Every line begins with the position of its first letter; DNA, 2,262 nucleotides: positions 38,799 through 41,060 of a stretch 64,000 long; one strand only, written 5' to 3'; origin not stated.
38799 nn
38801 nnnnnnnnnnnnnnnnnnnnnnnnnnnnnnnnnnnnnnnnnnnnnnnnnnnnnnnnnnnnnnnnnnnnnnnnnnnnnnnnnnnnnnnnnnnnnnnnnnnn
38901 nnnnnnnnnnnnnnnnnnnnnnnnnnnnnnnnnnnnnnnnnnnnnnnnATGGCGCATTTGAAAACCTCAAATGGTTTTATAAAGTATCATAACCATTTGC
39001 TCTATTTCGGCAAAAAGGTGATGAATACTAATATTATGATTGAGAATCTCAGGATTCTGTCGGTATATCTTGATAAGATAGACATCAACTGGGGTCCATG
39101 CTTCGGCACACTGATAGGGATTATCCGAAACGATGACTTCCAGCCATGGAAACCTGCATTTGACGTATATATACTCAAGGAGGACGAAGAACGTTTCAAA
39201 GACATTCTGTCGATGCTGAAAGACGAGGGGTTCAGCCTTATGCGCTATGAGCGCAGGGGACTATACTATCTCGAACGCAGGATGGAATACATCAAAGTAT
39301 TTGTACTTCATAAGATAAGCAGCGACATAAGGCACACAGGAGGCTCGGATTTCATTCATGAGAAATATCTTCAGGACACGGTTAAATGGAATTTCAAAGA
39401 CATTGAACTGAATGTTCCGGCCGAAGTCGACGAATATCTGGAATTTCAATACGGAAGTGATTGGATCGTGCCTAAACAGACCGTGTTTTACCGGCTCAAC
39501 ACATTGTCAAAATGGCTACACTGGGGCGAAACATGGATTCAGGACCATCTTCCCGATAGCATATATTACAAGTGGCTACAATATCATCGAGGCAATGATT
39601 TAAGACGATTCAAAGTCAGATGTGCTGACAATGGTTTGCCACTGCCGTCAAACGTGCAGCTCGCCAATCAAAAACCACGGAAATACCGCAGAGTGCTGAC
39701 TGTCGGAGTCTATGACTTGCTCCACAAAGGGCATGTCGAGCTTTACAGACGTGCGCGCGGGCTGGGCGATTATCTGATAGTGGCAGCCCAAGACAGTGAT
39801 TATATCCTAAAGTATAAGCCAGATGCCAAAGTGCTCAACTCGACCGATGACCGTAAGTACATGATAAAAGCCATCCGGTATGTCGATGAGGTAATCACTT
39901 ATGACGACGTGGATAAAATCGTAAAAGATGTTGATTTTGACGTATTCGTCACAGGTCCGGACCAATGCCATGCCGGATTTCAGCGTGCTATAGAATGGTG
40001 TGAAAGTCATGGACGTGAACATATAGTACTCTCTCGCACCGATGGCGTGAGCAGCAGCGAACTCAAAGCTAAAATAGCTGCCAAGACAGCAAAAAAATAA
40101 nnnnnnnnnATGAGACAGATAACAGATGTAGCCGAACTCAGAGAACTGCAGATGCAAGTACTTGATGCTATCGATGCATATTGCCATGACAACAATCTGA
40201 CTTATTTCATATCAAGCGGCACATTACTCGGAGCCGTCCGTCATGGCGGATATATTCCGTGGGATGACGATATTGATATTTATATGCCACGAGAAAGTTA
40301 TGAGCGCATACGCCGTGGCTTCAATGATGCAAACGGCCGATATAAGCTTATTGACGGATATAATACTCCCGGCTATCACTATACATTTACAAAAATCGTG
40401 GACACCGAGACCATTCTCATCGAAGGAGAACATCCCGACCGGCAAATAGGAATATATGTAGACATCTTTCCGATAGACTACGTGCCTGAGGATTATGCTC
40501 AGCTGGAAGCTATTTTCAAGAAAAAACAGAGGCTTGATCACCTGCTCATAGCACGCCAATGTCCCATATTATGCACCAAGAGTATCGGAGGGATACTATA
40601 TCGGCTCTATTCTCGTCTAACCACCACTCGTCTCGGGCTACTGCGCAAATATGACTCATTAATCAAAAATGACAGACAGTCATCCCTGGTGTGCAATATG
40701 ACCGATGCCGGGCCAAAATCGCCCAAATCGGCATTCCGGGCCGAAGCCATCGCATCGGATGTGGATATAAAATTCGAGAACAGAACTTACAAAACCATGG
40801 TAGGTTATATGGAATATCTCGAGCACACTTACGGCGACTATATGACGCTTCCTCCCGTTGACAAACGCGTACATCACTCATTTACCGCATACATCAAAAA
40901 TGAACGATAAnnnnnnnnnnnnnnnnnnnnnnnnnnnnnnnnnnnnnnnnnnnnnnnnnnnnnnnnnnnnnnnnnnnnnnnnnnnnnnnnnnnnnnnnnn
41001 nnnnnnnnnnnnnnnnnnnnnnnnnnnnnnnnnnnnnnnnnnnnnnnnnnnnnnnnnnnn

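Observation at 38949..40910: Tandem LicD paralogs: a LicD-like domain with a degenerated acidic motif fused to a TagD-like cytidylyltransferase, followed by a canonical LicD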

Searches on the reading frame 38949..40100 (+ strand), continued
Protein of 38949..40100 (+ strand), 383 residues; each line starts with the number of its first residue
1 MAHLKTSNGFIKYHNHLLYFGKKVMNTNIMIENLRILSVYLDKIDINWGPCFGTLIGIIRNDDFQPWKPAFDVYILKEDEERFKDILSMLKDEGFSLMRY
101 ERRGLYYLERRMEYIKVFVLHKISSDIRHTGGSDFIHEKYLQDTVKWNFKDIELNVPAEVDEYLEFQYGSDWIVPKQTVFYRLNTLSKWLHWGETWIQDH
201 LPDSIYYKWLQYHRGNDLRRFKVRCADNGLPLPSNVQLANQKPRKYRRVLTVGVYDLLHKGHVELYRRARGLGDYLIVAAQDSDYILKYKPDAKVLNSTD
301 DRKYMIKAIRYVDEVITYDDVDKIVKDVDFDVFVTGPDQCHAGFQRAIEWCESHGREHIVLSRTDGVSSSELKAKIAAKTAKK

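Call 81: search_protein_families(library=pfam, proteins=[L093:8952-9764:+, L016:8889-9977:+, L016:7786-8844:+, L021:8832-9974:+, L021:7703-8827:+, L047:9231-9941:+, L047:7603-8655:+, L097:8940-9989:+, L024:9390-9992:+, L024:8360-9370:+], max_evalue=0.001)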
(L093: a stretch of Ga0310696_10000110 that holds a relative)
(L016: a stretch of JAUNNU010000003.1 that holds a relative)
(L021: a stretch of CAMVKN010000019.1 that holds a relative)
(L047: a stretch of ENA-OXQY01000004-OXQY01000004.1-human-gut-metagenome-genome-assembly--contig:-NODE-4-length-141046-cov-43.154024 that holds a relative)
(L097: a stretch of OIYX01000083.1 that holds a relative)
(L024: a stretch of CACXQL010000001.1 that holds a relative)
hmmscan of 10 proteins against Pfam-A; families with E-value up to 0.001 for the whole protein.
L093:8952-9764:+ (271 aa): 1 family
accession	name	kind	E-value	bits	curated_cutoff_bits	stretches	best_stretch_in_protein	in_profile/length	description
PF14393.11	DUF4422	-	1.7e-69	234.5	25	1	4-229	1-219/220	Domain of unknown function (DUF4422)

L016:8889-9977:+ (363 aa): 2 families
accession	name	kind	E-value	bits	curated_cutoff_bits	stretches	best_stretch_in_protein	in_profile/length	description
PF00534.26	Glycos_transf_1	-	1.2e-20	74.2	26.4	1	179-342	14-170/172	Glycosyl transferases group 1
PF13692.12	Glyco_trans_1_4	-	3.6e-18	66.6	27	1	183-327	4-140/142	Glycosyl transferases group 1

L016:7786-8844:+ (353 aa): 6 families
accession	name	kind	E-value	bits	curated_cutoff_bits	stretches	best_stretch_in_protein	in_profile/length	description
PF01370.27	Epimerase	-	4.9e-55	187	20.9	1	3-248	1-233/240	NAD dependent epimerase/dehydratase family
PF16363.11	GDP_Man_Dehyd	-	1.4e-52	179.7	27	1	4-336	1-331/332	GDP-mannose 4,6 dehydratase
PF01073.25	3Beta_HSD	-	4e-19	69.1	22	1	4-278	1-264/280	3-beta hydroxysteroid dehydrogenase/isomerase family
PF04321.23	RmlD_sub_bind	-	1.5e-17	64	27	1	1-325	1-270/287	RmlD substrate binding domain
PF02719.21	Polysacc_synt_2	-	1.1e-16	61.3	20.2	1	3-177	1-155/293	Polysaccharide biosynthesis protein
PF07993.18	NAD_binding_4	-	6.6e-10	39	20.1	1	5-174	1-177/258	Male sterility protein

L021:8832-9974:+ (381 aa): 2 families
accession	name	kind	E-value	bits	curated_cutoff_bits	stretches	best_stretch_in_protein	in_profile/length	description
PF00534.26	Glycos_transf_1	-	1.9e-26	93.1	26.4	1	176-338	10-171/172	Glycosyl transferases group 1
PF13692.12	Glyco_trans_1_4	-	3.9e-17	63.3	27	1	183-325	3-142/142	Glycosyl transferases group 1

L021:7703-8827:+ (375 aa): 5 families
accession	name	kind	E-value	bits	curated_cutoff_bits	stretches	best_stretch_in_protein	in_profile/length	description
PF00534.26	Glycos_transf_1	-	9.9e-24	84.2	26.4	1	195-348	1-168/172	Glycosyl transferases group 1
PF13692.12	Glyco_trans_1_4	-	2.5e-22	80.1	27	1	210-338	2-142/142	Glycosyl transferases group 1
PF13439.12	Glyco_transf_4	-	1.9e-09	38.2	28.5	1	20-187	6-167/170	Glycosyltransferase Family 4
PF13477.12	Glyco_trans_4_2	-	0.00033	21.3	23.4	0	16-133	7-105/139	Glycosyl transferase 4-like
PF13524.12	Glyco_trans_1_2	-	0.00069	20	25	0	253-366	27-143/144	Glycosyl transferase-like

L047:9231-9941:+ (237 aa): 1 family
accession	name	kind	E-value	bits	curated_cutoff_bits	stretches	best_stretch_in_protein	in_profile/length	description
PF01177.27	Asp_Glu_race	-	3.7e-25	89.4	31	1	5-229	1-209/211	Asp/Glu/Hydantoin racemase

L047:7603-8655:+ (351 aa): 2 families
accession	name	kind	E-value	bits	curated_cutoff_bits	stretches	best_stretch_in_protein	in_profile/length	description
PF00483.29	NTP_transferase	-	1e-39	137.1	21.2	1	11-289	3-241/245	Nucleotidyl transferase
PF12804.13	NTP_transf_3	-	1.3e-08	35.6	27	1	11-138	2-114/160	MobA-like NTP transferase domain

L097:8940-9989:+ (350 aa): 4 families
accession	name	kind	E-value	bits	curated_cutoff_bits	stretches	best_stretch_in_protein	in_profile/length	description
PF00534.26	Glycos_transf_1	-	1.5e-30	106.4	26.4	1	157-317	6-164/172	Glycosyl transferases group 1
PF13692.12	Glyco_trans_1_4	-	1.9e-25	90.2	27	1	169-309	4-140/142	Glycosyl transferases group 1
PF20706.3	GT4-conflict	-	2e-16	60.4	26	1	148-286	180-322/385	Family 4 Glycosyltransferase in conflict systems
PF13439.12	Glyco_transf_4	-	6.9e-09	36.4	28.5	1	13-124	2-116/170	Glycosyltransferase Family 4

L024:9390-9992:+ (201 aa): 0 families

L024:8360-9370:+ (337 aa): 2 families
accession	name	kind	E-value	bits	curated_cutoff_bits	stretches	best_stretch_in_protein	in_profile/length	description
PF08541.16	ACP_syn_III_C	-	4.9e-23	81.6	26.6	1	244-325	8-89/90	3-Oxoacyl-[acyl-carrier-protein (ACP)] synthase III C terminal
PF08545.16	ACP_syn_III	-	8.1e-14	51.7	24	1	99-173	2-76/80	3-Oxoacyl-[acyl-carrier-protein (ACP)] synthase III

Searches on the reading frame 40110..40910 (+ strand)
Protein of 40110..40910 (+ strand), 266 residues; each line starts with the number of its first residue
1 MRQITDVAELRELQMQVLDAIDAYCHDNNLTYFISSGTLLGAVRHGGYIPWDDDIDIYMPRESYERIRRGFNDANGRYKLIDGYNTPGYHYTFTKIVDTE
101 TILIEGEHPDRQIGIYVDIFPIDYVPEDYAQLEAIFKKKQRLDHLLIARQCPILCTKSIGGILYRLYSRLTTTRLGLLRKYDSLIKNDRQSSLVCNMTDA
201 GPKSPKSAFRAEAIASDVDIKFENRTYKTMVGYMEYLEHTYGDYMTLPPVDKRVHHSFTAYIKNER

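Call 3: search_protein_families(library=pfam, proteins=[window:40110-40910:+], max_evalue=0.01)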
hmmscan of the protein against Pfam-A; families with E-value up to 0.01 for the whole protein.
window:40110-40910:+ (266 aa): 1 family
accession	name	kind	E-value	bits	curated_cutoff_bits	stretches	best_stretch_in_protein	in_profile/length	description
PF04991.19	LicD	-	7.3e-43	147.7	22.6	1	25-242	1-227/227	LicD family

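Call 11: search_solved_structures(query=window:40110-40910:+, max_evalue=1, show_alignments=3)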
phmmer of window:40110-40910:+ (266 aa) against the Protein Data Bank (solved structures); distinct sequences matched with E-value up to 1: 4.
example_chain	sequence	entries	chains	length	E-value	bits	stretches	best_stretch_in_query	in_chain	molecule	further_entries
6kaj_A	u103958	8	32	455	0.00016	24.5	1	29-60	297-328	Fukutin-related protein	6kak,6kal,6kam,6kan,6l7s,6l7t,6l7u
6e12_A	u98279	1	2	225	0.3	13.7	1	202-259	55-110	Alr8543 protein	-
1aa2_A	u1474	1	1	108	0.65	12.6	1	73-116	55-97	BETA-SPECTRIN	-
1bkr_A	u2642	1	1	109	0.65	12.6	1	73-116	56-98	SPECTRIN BETA CHAIN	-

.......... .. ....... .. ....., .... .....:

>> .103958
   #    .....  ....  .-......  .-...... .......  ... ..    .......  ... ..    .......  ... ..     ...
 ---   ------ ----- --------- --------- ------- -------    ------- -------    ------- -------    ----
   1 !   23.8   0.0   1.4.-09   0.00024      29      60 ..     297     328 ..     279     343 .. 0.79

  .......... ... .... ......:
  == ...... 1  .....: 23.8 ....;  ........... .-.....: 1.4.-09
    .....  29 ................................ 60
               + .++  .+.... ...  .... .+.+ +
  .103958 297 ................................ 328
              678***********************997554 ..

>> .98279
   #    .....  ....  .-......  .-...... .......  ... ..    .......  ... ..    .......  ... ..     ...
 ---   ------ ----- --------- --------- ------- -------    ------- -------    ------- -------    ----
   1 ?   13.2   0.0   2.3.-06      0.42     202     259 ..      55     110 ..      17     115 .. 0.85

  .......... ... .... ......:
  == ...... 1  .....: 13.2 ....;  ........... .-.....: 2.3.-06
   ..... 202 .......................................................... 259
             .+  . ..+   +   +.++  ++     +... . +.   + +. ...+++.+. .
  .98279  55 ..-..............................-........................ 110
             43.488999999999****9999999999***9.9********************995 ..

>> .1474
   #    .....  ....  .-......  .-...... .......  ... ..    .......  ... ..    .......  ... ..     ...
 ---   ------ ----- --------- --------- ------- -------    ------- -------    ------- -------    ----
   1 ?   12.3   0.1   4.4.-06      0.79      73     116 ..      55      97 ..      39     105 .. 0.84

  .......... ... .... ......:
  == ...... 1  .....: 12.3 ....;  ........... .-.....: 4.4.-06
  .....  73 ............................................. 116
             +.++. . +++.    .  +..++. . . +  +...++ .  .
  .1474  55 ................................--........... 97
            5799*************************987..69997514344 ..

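Call 12: search_protein_families(library=ncbifam, proteins=[window:40110-40910:+], max_evalue=0.001)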
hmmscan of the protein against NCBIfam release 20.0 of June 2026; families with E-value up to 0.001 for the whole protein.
window:40110-40910:+ (266 aa): 1 family
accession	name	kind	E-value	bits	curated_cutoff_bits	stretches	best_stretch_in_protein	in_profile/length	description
NF045866.1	GGPL_Ptran_Mf1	equivalog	1.4e-23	84.3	225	1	14-256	5-233/240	diacylglycerol cholinephosphotransferase Mf1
